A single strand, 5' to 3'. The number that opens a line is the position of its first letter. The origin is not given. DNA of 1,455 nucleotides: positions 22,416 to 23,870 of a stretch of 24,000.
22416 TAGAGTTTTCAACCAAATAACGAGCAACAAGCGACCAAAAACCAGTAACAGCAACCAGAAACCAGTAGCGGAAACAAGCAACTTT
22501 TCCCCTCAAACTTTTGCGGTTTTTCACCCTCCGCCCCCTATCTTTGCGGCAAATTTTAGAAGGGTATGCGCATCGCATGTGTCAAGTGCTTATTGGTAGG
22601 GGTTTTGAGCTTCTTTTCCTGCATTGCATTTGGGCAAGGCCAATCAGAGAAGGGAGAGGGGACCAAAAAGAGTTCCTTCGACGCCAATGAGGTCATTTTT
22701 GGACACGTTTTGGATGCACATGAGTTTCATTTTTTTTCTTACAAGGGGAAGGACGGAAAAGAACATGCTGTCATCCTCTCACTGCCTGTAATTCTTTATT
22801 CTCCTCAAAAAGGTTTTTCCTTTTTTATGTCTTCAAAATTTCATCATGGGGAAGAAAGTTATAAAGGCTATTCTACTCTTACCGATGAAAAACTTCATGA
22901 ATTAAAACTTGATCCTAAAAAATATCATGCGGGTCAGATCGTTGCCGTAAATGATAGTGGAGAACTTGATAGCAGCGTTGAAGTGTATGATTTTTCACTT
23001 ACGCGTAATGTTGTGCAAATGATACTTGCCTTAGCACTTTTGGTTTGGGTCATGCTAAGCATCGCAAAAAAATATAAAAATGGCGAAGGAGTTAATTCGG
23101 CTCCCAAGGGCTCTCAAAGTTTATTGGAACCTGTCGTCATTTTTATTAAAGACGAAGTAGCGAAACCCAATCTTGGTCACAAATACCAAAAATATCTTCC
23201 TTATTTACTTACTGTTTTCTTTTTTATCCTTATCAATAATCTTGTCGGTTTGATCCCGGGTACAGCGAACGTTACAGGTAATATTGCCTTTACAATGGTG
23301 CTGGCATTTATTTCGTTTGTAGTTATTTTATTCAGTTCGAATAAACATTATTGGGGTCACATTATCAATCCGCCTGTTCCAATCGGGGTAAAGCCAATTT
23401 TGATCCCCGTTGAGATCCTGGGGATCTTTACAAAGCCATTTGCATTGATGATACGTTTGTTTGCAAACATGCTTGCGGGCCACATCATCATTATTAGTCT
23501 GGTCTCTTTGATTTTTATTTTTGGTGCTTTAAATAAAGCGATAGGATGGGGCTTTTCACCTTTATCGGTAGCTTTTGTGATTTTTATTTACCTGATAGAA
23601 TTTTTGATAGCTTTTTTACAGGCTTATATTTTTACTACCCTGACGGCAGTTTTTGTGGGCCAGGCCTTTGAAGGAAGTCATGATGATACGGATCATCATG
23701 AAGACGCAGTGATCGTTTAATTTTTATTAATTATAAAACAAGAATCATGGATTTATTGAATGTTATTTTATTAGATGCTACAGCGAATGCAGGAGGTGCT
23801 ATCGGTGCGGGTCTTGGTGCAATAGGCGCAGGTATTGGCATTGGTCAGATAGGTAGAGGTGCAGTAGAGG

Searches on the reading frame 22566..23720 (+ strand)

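Call 71: search_protein_families(library=pfam, proteins=[window:22566-23720:+], max_evalue=0.001)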
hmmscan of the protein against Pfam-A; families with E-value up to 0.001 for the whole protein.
window:22566-23720:+ (384 aa): 1 family
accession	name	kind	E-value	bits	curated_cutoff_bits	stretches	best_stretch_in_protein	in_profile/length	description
PF00119.25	ATP-synt_A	-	8.1e-58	196.3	33.9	1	151-364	3-216/217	ATP synthase A chain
